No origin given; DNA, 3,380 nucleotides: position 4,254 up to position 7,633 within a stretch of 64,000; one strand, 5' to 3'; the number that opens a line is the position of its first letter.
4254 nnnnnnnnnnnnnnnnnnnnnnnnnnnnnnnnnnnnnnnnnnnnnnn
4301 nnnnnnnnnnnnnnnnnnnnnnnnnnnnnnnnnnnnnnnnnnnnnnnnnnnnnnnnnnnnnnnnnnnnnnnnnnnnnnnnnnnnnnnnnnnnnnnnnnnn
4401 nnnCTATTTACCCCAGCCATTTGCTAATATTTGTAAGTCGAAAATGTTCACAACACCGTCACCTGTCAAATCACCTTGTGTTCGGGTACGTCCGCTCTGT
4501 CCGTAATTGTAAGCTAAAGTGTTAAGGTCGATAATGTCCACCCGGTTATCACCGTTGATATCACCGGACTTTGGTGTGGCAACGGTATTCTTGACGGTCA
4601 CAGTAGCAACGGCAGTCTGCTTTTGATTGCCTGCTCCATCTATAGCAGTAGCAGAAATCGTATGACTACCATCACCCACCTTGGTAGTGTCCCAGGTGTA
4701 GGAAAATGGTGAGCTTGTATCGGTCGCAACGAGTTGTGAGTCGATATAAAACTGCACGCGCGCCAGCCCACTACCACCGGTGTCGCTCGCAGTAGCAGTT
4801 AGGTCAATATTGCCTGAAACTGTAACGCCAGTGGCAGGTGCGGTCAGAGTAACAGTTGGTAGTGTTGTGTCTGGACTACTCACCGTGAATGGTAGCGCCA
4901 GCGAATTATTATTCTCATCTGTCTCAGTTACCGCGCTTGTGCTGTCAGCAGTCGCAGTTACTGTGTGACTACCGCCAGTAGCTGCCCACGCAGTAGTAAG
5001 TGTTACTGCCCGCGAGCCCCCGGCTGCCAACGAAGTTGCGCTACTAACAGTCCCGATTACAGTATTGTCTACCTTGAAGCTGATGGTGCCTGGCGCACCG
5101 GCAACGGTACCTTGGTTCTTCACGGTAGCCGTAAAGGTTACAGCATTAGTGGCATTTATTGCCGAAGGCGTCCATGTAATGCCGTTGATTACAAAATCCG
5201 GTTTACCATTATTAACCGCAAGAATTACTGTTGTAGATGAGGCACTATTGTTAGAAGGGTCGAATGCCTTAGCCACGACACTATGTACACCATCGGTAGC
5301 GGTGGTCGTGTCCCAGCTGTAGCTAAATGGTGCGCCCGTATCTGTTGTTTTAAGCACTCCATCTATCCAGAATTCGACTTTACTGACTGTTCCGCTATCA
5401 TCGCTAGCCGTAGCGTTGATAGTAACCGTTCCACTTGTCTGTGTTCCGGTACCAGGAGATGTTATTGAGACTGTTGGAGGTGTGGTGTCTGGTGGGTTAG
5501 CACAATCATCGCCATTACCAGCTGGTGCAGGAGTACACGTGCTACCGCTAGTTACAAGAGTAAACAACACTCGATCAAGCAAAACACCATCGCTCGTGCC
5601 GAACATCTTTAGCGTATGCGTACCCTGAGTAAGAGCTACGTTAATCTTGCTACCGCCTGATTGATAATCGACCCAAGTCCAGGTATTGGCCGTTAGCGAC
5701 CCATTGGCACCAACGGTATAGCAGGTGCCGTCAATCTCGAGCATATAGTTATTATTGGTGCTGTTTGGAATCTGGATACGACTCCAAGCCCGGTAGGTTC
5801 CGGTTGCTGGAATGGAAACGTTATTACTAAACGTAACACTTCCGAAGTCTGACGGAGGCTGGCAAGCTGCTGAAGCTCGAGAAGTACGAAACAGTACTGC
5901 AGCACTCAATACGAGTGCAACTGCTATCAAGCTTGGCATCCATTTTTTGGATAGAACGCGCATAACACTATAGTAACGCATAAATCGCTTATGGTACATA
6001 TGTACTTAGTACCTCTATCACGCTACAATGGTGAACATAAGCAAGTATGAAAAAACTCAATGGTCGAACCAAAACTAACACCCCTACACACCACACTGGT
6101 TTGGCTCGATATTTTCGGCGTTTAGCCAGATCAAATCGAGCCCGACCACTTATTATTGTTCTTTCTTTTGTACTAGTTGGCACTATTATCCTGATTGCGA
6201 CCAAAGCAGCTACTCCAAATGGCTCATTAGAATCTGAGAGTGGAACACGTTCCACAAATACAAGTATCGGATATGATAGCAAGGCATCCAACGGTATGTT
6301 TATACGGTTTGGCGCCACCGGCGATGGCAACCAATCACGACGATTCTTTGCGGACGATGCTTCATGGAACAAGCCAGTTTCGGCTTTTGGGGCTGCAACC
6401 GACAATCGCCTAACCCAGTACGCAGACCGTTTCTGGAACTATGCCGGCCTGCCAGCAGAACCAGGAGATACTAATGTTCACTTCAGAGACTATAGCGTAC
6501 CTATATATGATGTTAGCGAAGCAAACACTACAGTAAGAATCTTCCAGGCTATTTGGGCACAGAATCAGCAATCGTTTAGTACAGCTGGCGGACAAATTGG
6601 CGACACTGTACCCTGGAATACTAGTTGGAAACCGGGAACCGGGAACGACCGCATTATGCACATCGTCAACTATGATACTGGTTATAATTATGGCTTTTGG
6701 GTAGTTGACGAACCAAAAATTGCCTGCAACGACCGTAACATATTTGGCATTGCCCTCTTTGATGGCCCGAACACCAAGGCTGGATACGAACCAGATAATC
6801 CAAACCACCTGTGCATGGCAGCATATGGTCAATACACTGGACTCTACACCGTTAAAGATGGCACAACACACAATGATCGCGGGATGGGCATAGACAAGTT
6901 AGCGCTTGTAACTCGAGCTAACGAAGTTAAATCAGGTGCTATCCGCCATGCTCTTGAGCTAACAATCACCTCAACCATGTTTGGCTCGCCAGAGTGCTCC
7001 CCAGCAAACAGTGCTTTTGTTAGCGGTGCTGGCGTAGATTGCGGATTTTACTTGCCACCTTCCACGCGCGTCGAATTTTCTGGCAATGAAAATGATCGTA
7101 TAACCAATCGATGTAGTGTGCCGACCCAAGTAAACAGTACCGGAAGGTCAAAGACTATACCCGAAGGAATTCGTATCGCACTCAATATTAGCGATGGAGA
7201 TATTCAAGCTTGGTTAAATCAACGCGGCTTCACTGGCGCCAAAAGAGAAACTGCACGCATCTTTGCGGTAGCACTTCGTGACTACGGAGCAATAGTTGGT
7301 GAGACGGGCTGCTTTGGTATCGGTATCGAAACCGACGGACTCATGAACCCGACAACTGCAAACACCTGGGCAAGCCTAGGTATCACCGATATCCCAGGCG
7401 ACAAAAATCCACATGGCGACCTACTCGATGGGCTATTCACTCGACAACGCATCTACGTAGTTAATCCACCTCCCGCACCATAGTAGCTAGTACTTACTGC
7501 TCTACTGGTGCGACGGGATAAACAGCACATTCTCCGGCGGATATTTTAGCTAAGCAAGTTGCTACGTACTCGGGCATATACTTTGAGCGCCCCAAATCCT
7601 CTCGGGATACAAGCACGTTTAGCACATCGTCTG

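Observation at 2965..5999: Translationally coupled gene pair: dockerin-bearing adhesin-like protein and membrane-anchored cohesin protein (locus 1)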

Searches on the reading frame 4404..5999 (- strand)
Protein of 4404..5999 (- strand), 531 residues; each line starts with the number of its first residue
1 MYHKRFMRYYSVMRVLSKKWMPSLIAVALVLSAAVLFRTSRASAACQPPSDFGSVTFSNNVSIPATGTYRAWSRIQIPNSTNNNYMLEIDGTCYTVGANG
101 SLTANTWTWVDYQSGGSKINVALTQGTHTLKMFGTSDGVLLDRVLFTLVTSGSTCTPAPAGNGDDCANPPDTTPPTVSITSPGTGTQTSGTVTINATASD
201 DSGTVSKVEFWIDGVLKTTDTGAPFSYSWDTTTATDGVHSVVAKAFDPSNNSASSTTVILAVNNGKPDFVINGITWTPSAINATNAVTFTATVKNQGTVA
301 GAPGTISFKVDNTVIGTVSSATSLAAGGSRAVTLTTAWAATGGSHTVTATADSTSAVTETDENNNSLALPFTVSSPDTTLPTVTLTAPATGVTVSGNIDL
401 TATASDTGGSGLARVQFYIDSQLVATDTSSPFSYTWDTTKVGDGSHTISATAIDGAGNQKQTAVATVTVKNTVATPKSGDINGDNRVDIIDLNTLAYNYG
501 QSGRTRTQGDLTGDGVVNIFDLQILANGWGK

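Call 3: search_protein_families(library=pfam, proteins=[window:4404-5999:-], max_evalue=1)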
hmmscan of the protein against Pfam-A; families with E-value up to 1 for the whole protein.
window:4404-5999:- (531 aa): 8 families
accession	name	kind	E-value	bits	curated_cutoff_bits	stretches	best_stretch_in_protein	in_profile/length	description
PF17957.7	Big_7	-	1.4e-42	144.6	24.1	2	381-450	1-70/70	Bacterial Ig domain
PF07705.17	CARDB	-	1.5e-17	64.1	22.7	1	266-367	1-99/101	CARDB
PF00404.24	Dockerin_1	-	3.9e-06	27.4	22.9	1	479-527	2-54/57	Dockerin type I domain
PF19077.6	Big_13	-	0.00051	20.9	27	1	424-469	56-100/102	Bacterial Ig-like domain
PF16640.11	Big_3_5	-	0.0008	20.4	35.5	1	275-350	2-68/88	Bacterial Ig-like domain (group 3)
PF13750.12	Big_3_3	-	0.026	14.6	27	0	432-474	3-46/157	Bacterial Ig-like domain (group 3)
PF13517.12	FG-GAP_3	-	0.19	12.8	26.9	1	446-490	16-60/61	FG-GAP-like repeat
PF17829.7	GH115_C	-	0.36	11.1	24.1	1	105-145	115-157/172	Glycosyl hydrolase family 115 C-terminal domain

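Call 4: search_protein_families(library=ncbifam, proteins=[window:4404-5999:-], max_evalue=1)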
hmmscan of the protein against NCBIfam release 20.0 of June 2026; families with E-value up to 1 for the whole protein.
window:4404-5999:- (531 aa): 2 families
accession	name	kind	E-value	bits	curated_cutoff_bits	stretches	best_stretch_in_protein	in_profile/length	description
NF047446.1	barrel_OmpL47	domain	2.6e-09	37.4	40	2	400-469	7-68/68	OmpL47-type beta-barrel domain-containing protein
NF047441.1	Lepto_OmpL47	equivalog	4.3e-05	23.3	250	2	361-471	215-324/336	multi-beta-barrel domain surface protein OmpL47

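Call 59: find_homologous_proteins(query=window:4404-5999:-, max_evalue=0.00001)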
Query window:4404-5999:- (531 aa): 1940 proteins with E <= 0.00001 among 8000 candidates; the best 120 are listed.
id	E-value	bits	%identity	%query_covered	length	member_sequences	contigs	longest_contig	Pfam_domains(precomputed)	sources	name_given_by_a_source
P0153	0.0e+0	1137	99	100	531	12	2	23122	PF00404.25,PF17957.8,PF07705.18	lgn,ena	-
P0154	5.2e-188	644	58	99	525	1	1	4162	PF00404.25,PF17957.8,PF13750.13,PF07705.18,PF19077.7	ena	-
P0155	2.1e-182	625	56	98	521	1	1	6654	PF00404.25,PF17957.8,PF13750.13,PF16355.12,PF07705.18,PF19077.7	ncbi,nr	ncbi:hypothetical protein KDA11_03040 [Candidatus Saccharibacteria bacterium]|nr:hypothetical protei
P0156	4.5e-171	588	43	88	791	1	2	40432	PF00404.25,PF17957.8,PF13750.13,PF24893.1,PF20622.5,PF12245.15,PF19077.7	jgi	jgi:hypothetical protein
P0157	1.4e-152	527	53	100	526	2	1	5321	PF00404.25,PF17957.8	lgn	-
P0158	1.8e-141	490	46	88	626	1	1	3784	PF00404.25,PF17957.8,PF13750.13,PF16640.12,PF07705.18,PF19077.7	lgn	-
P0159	2.2e-140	487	41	84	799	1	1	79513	PF27332.1,PF21868.4,PF00404.25,PF17957.8,PF13750.13,PF16355.12,PF17996.8,PF24893.1,PF19077.7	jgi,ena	-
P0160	6.4e-139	482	47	100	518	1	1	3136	PF17957.8,PF07705.18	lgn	-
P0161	1.1e-136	475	44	87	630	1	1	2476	PF00404.25,PF17957.8,PF13750.13,PF07705.18,PF19077.7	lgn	-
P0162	4.8e-135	469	49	98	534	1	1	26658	PF17957.8,PF07705.18,PF19077.7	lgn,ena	-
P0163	9.0e-132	458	40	100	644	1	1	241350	PF00404.25,PF17957.8,PF13750.13,PF07705.18,PF19077.7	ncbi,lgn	-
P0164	4.0e-130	453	48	93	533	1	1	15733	PF00404.25,PF17957.8,PF07705.18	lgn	-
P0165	6.7e-129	449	46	100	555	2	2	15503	PF17957.8,PF07705.18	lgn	-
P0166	2.4e-127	444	48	96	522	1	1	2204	PF00404.25,PF17957.8,PF07705.18,PF19077.7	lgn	-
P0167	1.9e-124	434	34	89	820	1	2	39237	PF00404.25,PF17957.8,PF13750.13,PF07705.18,PF19077.7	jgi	jgi:major membrane immunogen (membrane-anchored lipoprotein)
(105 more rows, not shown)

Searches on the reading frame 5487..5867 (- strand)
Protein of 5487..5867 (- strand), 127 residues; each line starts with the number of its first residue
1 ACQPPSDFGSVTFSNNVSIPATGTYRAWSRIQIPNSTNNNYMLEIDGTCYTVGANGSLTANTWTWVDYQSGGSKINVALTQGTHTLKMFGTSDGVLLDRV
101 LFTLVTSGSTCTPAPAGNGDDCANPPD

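Call 50: search_solved_structures(query=window:5487-5867:-, max_evalue=10, show_alignments=1)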
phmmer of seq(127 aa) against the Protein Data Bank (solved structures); distinct sequences matched with E-value up to 10: 5.
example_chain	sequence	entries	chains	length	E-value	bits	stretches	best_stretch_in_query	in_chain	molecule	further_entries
8qjd_A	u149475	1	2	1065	1.1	12.4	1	31-100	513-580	Salmonella bongori Rhs core domain (residues 360-1420)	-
8qjb_A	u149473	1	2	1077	1.1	12.4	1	31-100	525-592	T6SS-associated Rhs core domain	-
1gvm_A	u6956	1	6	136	3.6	10.8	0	60-108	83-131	AUTOLYSIN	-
1hcx_A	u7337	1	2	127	4.9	10.4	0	60-108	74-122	MAJOR AUTOLYSIN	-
2bml_A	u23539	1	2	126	5.7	10.2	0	60-108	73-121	AUTOLYSIN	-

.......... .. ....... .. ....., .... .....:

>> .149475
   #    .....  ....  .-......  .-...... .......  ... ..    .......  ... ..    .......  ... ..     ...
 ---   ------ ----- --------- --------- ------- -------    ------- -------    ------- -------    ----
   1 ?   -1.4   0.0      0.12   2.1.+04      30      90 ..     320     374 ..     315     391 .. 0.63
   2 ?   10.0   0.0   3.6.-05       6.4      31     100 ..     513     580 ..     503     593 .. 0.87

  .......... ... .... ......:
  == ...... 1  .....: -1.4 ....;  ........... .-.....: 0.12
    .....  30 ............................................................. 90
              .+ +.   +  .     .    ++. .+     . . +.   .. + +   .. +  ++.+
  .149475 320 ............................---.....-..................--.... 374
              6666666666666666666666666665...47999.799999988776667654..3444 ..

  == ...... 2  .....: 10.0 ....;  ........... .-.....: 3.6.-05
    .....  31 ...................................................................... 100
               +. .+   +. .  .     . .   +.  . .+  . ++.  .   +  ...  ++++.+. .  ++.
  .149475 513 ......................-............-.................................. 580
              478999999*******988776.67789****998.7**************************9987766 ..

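Call 52: search_protein_families(library=pfam, proteins=[window:5487-5867:-], max_evalue=5)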
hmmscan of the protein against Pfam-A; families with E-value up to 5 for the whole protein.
seq(127 aa): 3 families
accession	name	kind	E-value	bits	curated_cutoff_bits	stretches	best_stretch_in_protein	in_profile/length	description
PF03422.21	CBM_6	-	0.0058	17.4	28.9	1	15-93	37-111/125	Carbohydrate binding module (family 6)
PF17829.7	GH115_C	-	0.018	15.3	24.1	1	59-101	113-157/172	Glycosyl hydrolase family 115 C-terminal domain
PF16341.10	DUF4971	-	0.066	13.5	31.3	0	79-116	60-97/141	Domain of unknown function (DUF4971)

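Call 63: search_solved_structures(query=A4, max_evalue=10, show_alignments=1)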
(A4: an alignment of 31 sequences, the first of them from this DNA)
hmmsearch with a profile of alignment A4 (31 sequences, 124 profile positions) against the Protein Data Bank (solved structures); distinct sequences matched with E-value up to 10: 6.
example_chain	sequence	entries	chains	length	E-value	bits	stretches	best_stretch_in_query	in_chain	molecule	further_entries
2vzp_A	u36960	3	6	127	0.1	15.7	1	11-95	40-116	EXO-BETA-D-GLUCOSAMINIDASE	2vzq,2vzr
2wz8_A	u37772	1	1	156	0.16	15.1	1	14-92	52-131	CELLULOSOME PROTEIN DOCKERIN TYPE I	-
9h61_A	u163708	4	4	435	0.36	14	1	13-45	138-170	Auxin transporter-like protein 3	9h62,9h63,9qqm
9d9w_Aa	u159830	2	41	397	0.46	13.6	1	35-93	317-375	Major capsid protein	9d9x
4qtt_A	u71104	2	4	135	1.6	11.9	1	30-60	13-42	Multifunctional methyltransferase subunit TRM112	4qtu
2j6a_A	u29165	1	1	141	1.8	11.7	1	30-60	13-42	PROTEIN TRM112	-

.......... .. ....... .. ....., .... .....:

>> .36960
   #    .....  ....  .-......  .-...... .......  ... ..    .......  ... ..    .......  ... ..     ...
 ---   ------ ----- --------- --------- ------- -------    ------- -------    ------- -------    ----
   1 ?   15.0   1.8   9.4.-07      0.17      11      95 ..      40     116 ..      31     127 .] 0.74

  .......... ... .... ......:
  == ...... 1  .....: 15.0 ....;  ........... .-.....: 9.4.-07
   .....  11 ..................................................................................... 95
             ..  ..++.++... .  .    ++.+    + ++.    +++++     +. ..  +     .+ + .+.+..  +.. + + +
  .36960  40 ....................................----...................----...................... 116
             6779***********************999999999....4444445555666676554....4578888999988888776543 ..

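Call 67: predict_structure(alignment_id=A4)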
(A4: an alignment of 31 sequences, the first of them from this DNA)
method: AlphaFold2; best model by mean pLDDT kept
length: 127 residues; sequences in the alignment: 31
mean_pLDDT: 87.5   pTM: 0.80
mean pLDDT of the five models: 87.5, 87.1, 85.7, 84.4, 80.3
residues with pLDDT >= 90: 75; 70-90: 46; 50-70: 6; < 50: 0
segments of 3 or more residues with pLDDT < 50: none
pLDDT, mean of each block of 10 residues (from residue 1): 76 85 93 93 93 87 91 91 92 91 85 85 68
secondary structure, 60 per line:
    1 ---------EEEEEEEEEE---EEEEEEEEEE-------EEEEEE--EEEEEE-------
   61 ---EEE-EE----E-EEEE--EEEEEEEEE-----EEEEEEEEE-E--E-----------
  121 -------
elements in order: E10-19 E23-32 E40-45 E48-53 E64-66 E76-79 E82-90 E96-104

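Call 70: fold_search(model_id=the predicted structure, library=pdb)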
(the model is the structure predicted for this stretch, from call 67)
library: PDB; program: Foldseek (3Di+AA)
matches with E <= 10: 1416; with E <= 0.001: 0
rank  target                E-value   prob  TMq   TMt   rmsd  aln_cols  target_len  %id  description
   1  2w46_B                1.3e-03  1.00  0.51  0.48   4.6       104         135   21  CBM35 from Cellvibrio japonicus Abf62 (released 2009-01-27)
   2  3wnp_A                1.3e-03  1.00  0.52  0.11   3.6        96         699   26  D308A, F268V, D469Y, A513V, and Y515S quintuple mutant of Bacillus circulans T-3040 cycloisomaltooligosaccharide gluca (released 2014-02-05)
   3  5wvp                  1.4e-03  1.00  0.53  0.08   6.0       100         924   20  Expression, characterization and crystal structure of a novel beta-glucosidase from Paenibacillus barengoltzii (released 2018-01-31)
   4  2wz8                  1.8e-03  1.00  0.51  0.48   3.7       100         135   19  Family 35 carbohydrate binding module from Clostridium thermocellum (released 2010-07-14)
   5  1w0n                  2.0e-03  1.00  0.44  0.46   4.5       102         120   19  Structure of uncomplexed Carbohydrate Binding Domain CBM36 (released 2004-10-27)
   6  3wnn_B                2.4e-03  1.00  0.55  0.11   4.4       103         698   25  D308A mutant of Bacillus circulans T-3040 cycloisomaltooligosaccharide glucanotransferase complexed with isomaltooctao (released 2014-02-05)
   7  5la2_A                2.5e-03  1.00  0.50  0.16   3.6       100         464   14  The mechanism by which arabinoxylanases can recognise highly decorated xylans (released 2016-08-31)
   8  5la0                  2.8e-03  1.00  0.48  0.15   3.5        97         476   14  The mechanism by which arabinoxylanases can recognise highly decorated xylans (released 2016-08-31)
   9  5x7g                  3.0e-03  1.00  0.50  0.10   3.6        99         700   23  Crystal Structure of Paenibacillus sp. 598K cycloisomaltooligosaccharide glucanotransferase (released 2017-04-26)
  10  5fui                  3.7e-03  1.00  0.52  0.53   2.8        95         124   14  Crystal structure of the C-terminal CBM6 of LamC a marine laminarianse from Zobellia galactanivorans (released 2016-03-02)
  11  3wnn_A                3.7e-03  1.00  0.49  0.10   3.7        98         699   26  D308A mutant of Bacillus circulans T-3040 cycloisomaltooligosaccharide glucanotransferase complexed with isomaltooctao (released 2014-02-05)
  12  3wno_A                3.7e-03  1.00  0.47  0.10   5.6       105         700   24  D308A mutant of Bacillus circulans T-3040 cycloisomaltooligosaccharide glucanotransferase complexed with cycloisomalto (released 2014-02-05)
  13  5la1                  3.9e-03  1.00  0.48  0.15   3.6        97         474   14  The mechanism by which arabinoxylanases can recognise highly decorated xylans (released 2016-08-31)
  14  9m0b_A                4.9e-03  1.00  0.43  0.08   9.0       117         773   20  Crystal structure of alpha-agarase AGA from Catenovulum maritimum (released 2026-03-04)
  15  3wnl_A                5.4e-03  1.00  0.54  0.11   4.4       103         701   25  D308A mutant of Bacillus circulans T-3040 cycloisomaltooligosaccharide glucanotransferase complexed with isomaltohexao (released 2014-02-05)
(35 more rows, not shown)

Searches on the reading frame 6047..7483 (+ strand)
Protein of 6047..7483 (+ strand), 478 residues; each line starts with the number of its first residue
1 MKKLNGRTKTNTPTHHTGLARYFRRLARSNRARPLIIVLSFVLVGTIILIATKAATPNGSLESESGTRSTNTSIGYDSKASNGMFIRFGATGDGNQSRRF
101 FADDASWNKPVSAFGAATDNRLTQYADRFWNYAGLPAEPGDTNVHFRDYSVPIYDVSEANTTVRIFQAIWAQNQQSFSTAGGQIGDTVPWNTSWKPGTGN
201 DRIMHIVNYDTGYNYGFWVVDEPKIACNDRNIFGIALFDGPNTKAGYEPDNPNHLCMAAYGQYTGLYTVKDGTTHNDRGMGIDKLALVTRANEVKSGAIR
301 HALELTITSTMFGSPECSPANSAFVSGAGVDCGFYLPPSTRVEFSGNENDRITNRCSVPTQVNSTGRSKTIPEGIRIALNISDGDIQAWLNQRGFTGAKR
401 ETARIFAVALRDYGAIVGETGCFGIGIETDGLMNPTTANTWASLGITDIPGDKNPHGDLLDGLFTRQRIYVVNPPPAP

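Call 3: search_protein_families(library=pfam, proteins=[window:6047-7483:+], max_evalue=1)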
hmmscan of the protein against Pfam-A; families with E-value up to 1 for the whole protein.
window:6047-7483:+ (478 aa): 0 families

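Call 4: search_protein_families(library=ncbifam, proteins=[window:6047-7483:+], max_evalue=1)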
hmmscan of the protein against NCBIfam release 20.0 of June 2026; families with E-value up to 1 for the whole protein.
window:6047-7483:+ (478 aa): 0 families

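Call 52: search_protein_families(library=pfam, proteins=[window:6206-7480:+], max_evalue=5)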
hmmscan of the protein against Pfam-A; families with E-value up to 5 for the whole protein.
seq(425 aa): 0 families

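Call 81: search_solved_structures(query=window:6047-7483:+, max_evalue=1)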
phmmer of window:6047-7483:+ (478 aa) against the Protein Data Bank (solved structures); distinct sequences matched with E-value up to 1: 0.

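Call 82: search_protein_families(library=phrogs, proteins=[window:6047-7483:+], max_evalue=0.01)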
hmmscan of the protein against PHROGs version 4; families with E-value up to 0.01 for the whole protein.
window:6047-7483:+ (478 aa): 0 families
